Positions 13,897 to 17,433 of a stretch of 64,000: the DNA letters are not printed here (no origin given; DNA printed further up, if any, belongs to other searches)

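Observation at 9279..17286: Three-gene module of giant m6A methyltransferase, small Cys-rich protein and PLD-SNF2 fusion: a stripped-down DISARM-like or novel R-M-like defence candidate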

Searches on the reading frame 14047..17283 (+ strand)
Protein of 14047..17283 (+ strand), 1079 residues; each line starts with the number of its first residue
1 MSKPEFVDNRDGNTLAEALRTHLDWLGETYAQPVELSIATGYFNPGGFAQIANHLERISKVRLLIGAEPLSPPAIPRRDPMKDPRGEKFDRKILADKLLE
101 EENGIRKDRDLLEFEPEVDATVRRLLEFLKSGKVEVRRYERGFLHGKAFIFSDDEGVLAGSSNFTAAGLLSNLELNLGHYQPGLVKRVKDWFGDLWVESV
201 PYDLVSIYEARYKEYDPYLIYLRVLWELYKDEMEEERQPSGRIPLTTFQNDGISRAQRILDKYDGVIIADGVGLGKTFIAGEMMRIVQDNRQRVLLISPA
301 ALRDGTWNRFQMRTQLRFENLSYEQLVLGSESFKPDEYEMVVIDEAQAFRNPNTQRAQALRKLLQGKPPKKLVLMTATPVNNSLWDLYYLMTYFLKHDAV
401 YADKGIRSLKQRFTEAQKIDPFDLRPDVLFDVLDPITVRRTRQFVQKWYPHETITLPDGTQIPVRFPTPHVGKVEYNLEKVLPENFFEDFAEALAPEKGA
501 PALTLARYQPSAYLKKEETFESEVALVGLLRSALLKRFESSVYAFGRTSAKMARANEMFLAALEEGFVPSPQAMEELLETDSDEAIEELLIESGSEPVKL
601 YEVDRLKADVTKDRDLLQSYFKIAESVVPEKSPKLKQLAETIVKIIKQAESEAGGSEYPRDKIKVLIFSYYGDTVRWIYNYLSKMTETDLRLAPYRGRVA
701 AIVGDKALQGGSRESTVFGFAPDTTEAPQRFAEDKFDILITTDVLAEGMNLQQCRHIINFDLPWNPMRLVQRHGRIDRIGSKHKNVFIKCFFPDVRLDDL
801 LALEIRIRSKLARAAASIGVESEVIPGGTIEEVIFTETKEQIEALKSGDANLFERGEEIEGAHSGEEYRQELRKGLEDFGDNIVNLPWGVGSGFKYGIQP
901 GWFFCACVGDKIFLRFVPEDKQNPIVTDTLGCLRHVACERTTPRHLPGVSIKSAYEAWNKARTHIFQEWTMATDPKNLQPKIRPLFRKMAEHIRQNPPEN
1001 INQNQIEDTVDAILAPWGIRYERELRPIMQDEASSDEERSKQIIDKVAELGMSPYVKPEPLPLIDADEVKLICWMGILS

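Call 5: search_protein_families(library=pfam, proteins=[window:14047-17283:+], max_evalue=0.01)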
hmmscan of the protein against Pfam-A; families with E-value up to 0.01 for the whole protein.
window:14047-17283:+ (1079 aa): 5 families
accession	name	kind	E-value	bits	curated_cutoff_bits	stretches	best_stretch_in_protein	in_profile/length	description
PF00271.37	Helicase_C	-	5.4e-16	59.3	23.5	1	725-780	55-110/110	Helicase conserved C-terminal domain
PF13091.12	PLDc_2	-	2.5e-11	44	27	1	36-196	12-132/132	PLD-like domain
PF00176.29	SNF2-rel_dom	-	3e-11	43.4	24.9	1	322-452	110-232/290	SNF2-related domain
PF04851.21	ResIII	-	9e-05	22.9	22.5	0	261-311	21-74/164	Type III restriction enzyme, res subunit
PF00270.35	DEAD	-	0.00025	21.2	26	0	336-380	116-161/167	DEAD/DEAH box helicase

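Call 6: search_protein_families(library=padloc, proteins=[window:14047-17283:+], max_evalue=0.01)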
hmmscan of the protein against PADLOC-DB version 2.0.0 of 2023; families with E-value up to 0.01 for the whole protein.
window:14047-17283:+ (1079 aa): 54 families (the best 25 are shown)
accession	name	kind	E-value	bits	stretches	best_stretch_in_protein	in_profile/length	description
PDLC01075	C3a139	-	2.5e-63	212.8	2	93-418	72-391/948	HKD+Snf2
PDLC02621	DrmD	-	5.4e-38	128.8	2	521-844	390-691/1040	DrmD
PDLC02619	DrmD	-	9.6e-34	114.6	3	664-789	415-543/872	DrmD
PDLC02623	DrmD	-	4.7e-30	102.1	2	730-825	573-667/1040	DrmD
PDLC02500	BrxHI|BrxHII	-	1.2e-24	85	1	725-794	520-588/933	BrxHI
PDLC04556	PDC-M27C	-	4.2e-22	76.3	3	334-413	190-274/892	-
PDLC02193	PLD_Helicase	-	7e-22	75.4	2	663-786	692-804/905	-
PDLC00659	HmaA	-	1.3e-21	74.3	2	572-782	435-613/1176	SNF2 helicase / DEAD-box helicase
PDLC02840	DpdE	-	5.9e-20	69.2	2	261-383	174-306/1091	DpdE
PDLC02843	DpdE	-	3.5e-19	66.2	2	267-383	179-301/1091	DpdE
PDLC02572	DrmA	-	9.7e-19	64.8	2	609-798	474-639/1043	DrmA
PDLC00633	ZorD1|ZorD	-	8.1e-18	61.9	2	318-443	547-660/908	"SWI2/SNF2 helicase, Mrr-like nuclease"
PDLC00631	ZorD1|ZorD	-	9.6e-18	61.4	3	322-452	559-683/1071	"SWI2/SNF2 helicase, Mrr-like nuclease"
PDLC00632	ZorD1|ZorD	-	3.8e-17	59.5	2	323-393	723-789/1101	"SWI2/SNF2 helicase, Mrr-like nuclease"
PDLC02625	DrmD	-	7.7e-17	59.1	1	648-825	256-417/792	DrmD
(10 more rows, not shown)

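Call 7: search_protein_families(library=ncbifam, proteins=[window:14047-17283:+], max_evalue=0.01)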
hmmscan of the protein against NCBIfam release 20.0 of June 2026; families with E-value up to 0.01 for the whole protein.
window:14047-17283:+ (1079 aa): 23 families
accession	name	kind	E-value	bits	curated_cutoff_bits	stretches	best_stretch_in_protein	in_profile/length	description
NF038317.1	DISARM_DrmD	equivalog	2.7e-44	151.8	610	1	518-874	371-702/1021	DISARM system SNF2-like helicase DrmD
NF042964.1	phospholipD_antiphage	equivalog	3.1e-40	138.3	1100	2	482-789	547-799/895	phospholipase D-like domain-containing anti-phage protein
NF038318.1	DISARM_DrmD_b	equivalog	2.9e-33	115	950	3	717-789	468-540/868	DISARM system SNF2-like helicase DrmD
NF041062.1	DpdE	equivalog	3.5e-25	88.2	500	2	723-784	577-644/1048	protein DpdE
NF003426.0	PRK04914.1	equivalog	4.7e-15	54.9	576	1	731-784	541-596/959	RNA polymerase-associated protein RapA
NF058637.1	helic_SCO1167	equivalog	6.5e-13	47.6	1200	1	244-391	469-634/932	SCO1167/SCO6262 family helicase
NF041790.1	anti-phage_ZorD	equivalog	2.1e-12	45.9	1500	2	323-451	711-833/1035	type I Zorya anti-phage system protein ZorD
NF053675.1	pilus_reg_Snf2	equivalog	1.5e-11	43.2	1100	1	245-425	585-780/1029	pilus expression-regulating Snf2 family helicase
NF053711.1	RNA_heli_RhlE1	exception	6.4e-10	38.3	750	1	711-850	268-406/434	RNA helicase RhlE1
NF053631.1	RNA_helic_CshA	equivalog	6.8e-10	38.4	646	1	729-817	281-366/434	degradosome RNA helicase CshA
NF010337.0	PRK13766.1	equivalog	2e-09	36.1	610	1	576-779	294-468/781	Hef nuclease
NF008394.0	PRK11192.1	equivalog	3e-09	36.2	507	1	725-785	287-347/441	ATP-dependent RNA helicase SrmB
NF003419.0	PRK04837.1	equivalog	1.5e-08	33.8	588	1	730-790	301-361/424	ATP-dependent RNA helicase RhlB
NF002340.1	PRK01297.1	equivalog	9.7e-07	27.9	564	1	729-784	293-348/372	ATP-dependent RNA helicase RhlB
NF003390.0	PRK04537.1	equivalog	1.7e-06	27.4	732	1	729-800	301-372/572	ATP-dependent RNA helicase RhlB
NF038319.1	DISARM_DrmC_I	equivalog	0.0017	17.9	133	1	134-193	173-232/236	DISARM system phospholipase D-like protein DrmC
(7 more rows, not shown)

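Call 18: find_homologous_proteins(query=window:14047-17283:+, max_evalue=1e-20)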
Query window:14047-17283:+ (1079 aa): 3118 proteins with E <= 1e-20 among 8000 candidates; the best 120 are listed.
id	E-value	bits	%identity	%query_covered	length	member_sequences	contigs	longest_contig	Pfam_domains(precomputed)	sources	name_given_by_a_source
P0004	0.0e+0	2417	97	100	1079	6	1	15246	PF00176.30,PF13091.13,PF00271.38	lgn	-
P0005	0.0e+0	1880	74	100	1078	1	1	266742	PF00176.30,PF13091.13,PF00271.38,PF04851.22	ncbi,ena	-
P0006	0.0e+0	1875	73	100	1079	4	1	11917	PF00176.30,PF13091.13,PF00271.38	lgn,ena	-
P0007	0.0e+0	1837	72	100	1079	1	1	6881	PF00176.30,PF13091.13,PF00271.38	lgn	-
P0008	0.0e+0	1779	74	94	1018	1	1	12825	PF00176.30,PF13091.13,PF00271.38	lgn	-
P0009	0.0e+0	1695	67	100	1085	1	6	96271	PF00176.30,PF13091.13,PF00271.38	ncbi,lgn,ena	-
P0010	0.0e+0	1662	66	100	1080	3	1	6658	PF00270.36,PF00176.30,PF13091.13,PF00271.38,PF04851.22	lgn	-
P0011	0.0e+0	1642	65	100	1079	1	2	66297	PF00270.36,PF00176.30,PF13091.13,PF00271.38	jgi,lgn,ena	-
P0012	0.0e+0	1611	65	100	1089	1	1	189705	PF00270.36,PF00176.30,PF13091.13,PF00271.38,PF04851.22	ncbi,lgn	ncbi:MAG: hypothetical protein Kow0074_20220 [Candidatus Zixiibacteriota bacterium]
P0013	0.0e+0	1595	73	87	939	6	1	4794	PF00176.30,PF13091.13,PF00271.38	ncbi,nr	ncbi:MAG: helicase, partial [candidate division Zixibacteria bacterium]|nr:helicase [candidate divis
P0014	0.0e+0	1462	60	100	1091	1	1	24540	PF00176.30,PF13091.13,PF00271.38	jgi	jgi:hypothetical protein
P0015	0.0e+0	1460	60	100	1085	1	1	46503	PF00176.30,PF13091.13,PF00271.38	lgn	-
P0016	0.0e+0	1457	59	100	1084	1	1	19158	PF00176.30,PF13091.13,PF00271.38,PF04851.22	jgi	jgi:hypothetical protein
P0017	0.0e+0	1457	60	100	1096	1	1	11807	PF00176.30,PF13091.13,PF00271.38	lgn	-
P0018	0.0e+0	1453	59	100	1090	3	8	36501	PF00176.30,PF13091.13,PF00271.38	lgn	-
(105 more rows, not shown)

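Call 20: find_related_loci(query=A1, collection=genome_contigs, flank=10000)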
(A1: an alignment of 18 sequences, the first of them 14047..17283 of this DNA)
Query A1 (1079 aa) in genome_contigs; peptide patterns used: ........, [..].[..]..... (x = any residue, [..] = any of these).
600 stretches matched a pattern (row limit reached: there are more); 596 encode a relative of the query (tblastn E <= 1e-3); the best 80 are kept; 80 distinct loci.
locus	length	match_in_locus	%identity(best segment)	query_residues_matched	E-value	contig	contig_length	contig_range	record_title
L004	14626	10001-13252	55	1-1077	0e+0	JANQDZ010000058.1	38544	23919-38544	MAG: Longimicrobiales bacterium isolate PL23a_bin.107 k99_764578, whole genome shotgun sequence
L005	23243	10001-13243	54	5-1078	0e+0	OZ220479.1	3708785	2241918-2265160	MAG: Longimicrobiales bacterium isolate ffc3e9c5-5d9e-49e8-9e51-7ae5a16491fe genome assembly, chromosome: 1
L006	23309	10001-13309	46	2-1077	0e+0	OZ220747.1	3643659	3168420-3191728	MAG: Acidimicrobiales bacterium isolate 24b51cff-2c1d-4890-b593-b7e190b4cd9e genome assembly, chromosome: 1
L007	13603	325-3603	44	6-1078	0e+0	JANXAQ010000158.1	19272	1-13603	MAG: Thermoguttaceae bacterium isolate SKYB124 k141_98832, whole genome shotgun sequence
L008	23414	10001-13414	45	1-1078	0e+0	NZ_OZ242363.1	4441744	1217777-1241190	MAG: Candidatus Poriferisodalis sp. isolate 3ecd5611-abd8-4ec1-8e8b-c033b5c04d4f chromosome 1, complete sequence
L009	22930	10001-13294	45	1-1079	0e+0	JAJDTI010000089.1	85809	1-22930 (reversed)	MAG: Pseudomonadales bacterium isolate jk18x1bzbins.11 k141_16387, whole genome shotgun sequence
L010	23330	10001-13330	45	4-1077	0e+0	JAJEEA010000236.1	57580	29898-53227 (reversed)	MAG: Vicinamibacteria bacterium isolate p16x33bins.71 k141_552840, whole genome shotgun sequence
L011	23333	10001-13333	45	2-1079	0e+0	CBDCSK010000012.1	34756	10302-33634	MAG: Candidatus Aldehydirespirator sp. isolate 158ad01d-a0e1-4362-9a4e-647a92b6262f genome assembly, contig: contig_12,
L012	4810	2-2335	55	307-1079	0e+0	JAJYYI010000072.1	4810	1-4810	MAG: Deltaproteobacteria bacterium isolate FK3.bin99 NODE_33168_length_4810_cov_1.467008, whole genome shotgun sequence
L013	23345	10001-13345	43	1-1077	0e+0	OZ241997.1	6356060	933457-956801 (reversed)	MAG: Bryobacterales bacterium isolate 61e22654-925f-4c0e-9a13-8c6bb068ee38 genome assembly, chromosome: 1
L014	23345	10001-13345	39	2-1077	0e+0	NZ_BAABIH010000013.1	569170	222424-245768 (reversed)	Luteimicrobium xylanilyticum strain JCM 18090 sequence13, whole genome shotgun sequence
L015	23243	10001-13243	58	3-1077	0e+0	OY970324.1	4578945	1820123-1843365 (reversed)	MAG: uncultured delta proteobacterium isolate MFD05502.bin.1.132 genome assembly, chromosome: 1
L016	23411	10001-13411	37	4-1077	0e+0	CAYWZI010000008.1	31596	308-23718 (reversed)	MAG TPA_asm: uncultured Microbacteriaceae bacterium isolate SRP319275_co3_96 genome assembly, contig: NODE_1691_length_3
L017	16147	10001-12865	39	11-926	3e-180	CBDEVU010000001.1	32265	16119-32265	MAG: Candidatus Aldehydirespiratoraceae bacterium isolate 2f6ae0df-6ed7-4d95-b4de-415f9d37e9b7 genome assembly, contig:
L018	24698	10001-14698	44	2-1077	3e-163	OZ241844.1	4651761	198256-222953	MAG: Gammaproteobacteria bacterium isolate b2f91a66-62b5-4ede-8c01-8c7eaef895eb genome assembly, chromosome: 1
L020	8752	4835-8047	32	1-1078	5e-139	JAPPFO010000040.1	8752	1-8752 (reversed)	MAG: Chloroflexota bacterium isolate RHO1_bin_32 NODE_9997_length_8752_cov_4.352765, whole genome shotgun sequence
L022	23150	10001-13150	33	23-1078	3e-141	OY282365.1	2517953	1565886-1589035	MAG: uncultured Dehalococcoidia bacterium isolate fd47c038-abb2-4c05-9cdb-6b11942eec52 genome assembly, chromosome: 1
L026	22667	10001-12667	27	6-895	8e-73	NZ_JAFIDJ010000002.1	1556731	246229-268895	Algoriphagus lutimaris strain KCTC 22630 2, whole genome shotgun sequence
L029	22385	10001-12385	26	6-819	2e-71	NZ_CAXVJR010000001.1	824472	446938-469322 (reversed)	Paraclostridium bifermentans isolate CC00581 CC00581_1_NODE_1_length_824472_cov_122.293120, whole genome shotgun sequenc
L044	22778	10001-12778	26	20-825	4e-54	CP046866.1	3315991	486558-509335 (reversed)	Salinibaculum litoreum strain HD8-45 chromosome, complete genome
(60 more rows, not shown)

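Call 32: search_solved_structures(query=window:14047-17283:+, max_evalue=0.001)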
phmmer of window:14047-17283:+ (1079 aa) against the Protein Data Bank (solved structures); distinct sequences matched with E-value up to 0.001: 87 (the best 60 are shown).
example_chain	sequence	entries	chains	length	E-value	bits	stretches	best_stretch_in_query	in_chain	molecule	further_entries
8so8_A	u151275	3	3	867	1.3e-11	46.4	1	727-784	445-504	RNA polymerase-associated protein RapA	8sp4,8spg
6bog_A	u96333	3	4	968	1.7e-11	45.9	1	727-784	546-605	RNA polymerase-associated protein RapA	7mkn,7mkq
7m8e_F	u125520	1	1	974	1.7e-11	45.9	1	727-784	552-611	RNA polymerase-associated protein RapA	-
4s20_K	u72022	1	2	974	1.7e-11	45.9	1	727-784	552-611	RNA polymerase-associated protein RapA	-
8t0l_F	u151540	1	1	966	1.1e-10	43.3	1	727-784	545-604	RNA polymerase-associated protein RapA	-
6pwf_K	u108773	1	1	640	1.2e-09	39.9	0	322-448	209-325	chromatin remodeling factor ISWI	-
5jxr_A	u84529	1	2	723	1.2e-09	39.9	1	322-448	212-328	Chromatin-remodeling complex ATPase-like protein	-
1z63_A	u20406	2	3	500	4.2e-09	38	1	324-442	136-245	Helicase of the snf2/rad54 family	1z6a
8qy7_A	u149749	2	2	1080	3.6e-08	34.9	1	735-813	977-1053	DEAD/DEAH box helicase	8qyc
9el5_A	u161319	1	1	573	3.7e-08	34.9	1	632-778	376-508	Fanconi anemia group M protein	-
9lj2_K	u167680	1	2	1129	8.7e-08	33.7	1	322-446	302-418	ISWI chromatin-remodeling complex ATPase ISW1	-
6iro_L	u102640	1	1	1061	1.3e-07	33.1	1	322-446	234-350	ISWI chromatin-remodeling complex ATPase ISW1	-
6jyl_K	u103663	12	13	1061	1.3e-07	33.1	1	322-446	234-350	ISWI chromatin-remodeling complex ATPase ISW1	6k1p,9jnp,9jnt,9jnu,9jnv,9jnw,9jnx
7x3t_V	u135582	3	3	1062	1.4e-07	32.9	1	322-446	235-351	ISWI chromatin-remodeling complex ATPase ISW1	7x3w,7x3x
8c6j_CD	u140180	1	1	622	2.8e-07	32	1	722-812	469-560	Probable ATP-dependent RNA helicase DDX41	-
7clg_A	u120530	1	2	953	9e-07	30.3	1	127-295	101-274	Putative helicase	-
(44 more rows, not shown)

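Call 37: search_protein_families(library=pfam, proteins=[L010:8282-9490:+, L010:9480-9989:+, L015:8917-9519:+, L015:9566-9898:+, L020:4229-4813:+, L022:9126-9932:+, L018:9504-9995:+, L018:8210-9370:+, L011:8063-8962:+, L011:9316-9990:+], max_evalue=0.01)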
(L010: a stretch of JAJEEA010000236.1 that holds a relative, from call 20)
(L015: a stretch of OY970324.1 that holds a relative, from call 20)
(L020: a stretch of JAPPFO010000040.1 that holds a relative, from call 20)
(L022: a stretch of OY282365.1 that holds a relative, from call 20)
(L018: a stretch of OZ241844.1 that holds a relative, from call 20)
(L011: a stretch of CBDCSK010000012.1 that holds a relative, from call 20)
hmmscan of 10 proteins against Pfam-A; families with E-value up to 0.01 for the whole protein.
L010:8282-9490:+ (403 aa): 1 family
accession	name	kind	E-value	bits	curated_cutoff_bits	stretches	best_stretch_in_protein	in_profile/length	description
PF06114.19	Peptidase_M78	-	5.8e-17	62.1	22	1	186-317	1-122/123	IrrE N-terminal-like domain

L010:9480-9989:+ (170 aa): 1 family
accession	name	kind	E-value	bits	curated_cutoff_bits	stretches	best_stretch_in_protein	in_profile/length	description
PF14367.12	DUF4411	-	7e-54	182.4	23.5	1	9-164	1-159/159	Domain of unknown function (DUF4411)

L015:8917-9519:+ (201 aa): 2 families
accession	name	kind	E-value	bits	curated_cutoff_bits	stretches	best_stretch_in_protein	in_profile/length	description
PF15956.11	DUF4760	-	4.4e-08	33.8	25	1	42-175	15-140/141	Domain of unknown function (DUF4760)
PF13506.12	Glyco_transf_21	-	0.0033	17.3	21.7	1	21-82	87-148/174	Glycosyl transferase family 21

L015:9566-9898:+ (111 aa): 0 families

L020:4229-4813:+ (195 aa): 1 family
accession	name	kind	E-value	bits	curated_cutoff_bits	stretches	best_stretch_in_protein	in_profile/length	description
PF05685.18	Uma2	-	8e-33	113.8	27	1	22-189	2-171/172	Putative restriction endonuclease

L022:9126-9932:+ (269 aa): 1 family
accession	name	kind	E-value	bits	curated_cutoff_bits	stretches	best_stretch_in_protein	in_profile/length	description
PF07505.17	DUF5131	-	9.1e-83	277.9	28.9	1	3-247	2-243/243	Protein of unknown function (DUF5131)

L018:9504-9995:+ (164 aa): 1 family
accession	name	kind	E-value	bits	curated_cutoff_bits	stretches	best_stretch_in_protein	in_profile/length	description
PF14367.12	DUF4411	-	4.2e-51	173.3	23.5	1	3-158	1-159/159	Domain of unknown function (DUF4411)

L018:8210-9370:+ (387 aa): 2 families
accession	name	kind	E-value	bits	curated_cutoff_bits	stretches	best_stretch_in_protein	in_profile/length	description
PF06114.19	Peptidase_M78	-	1.2e-15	57.8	22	1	199-299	23-122/123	IrrE N-terminal-like domain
PF20573.4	DUF6782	-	0.0023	17.7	27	1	194-230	66-102/241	Putative metallopeptidase family (DUF6782)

L011:8063-8962:+ (300 aa): 0 families

L011:9316-9990:+ (225 aa): 0 families
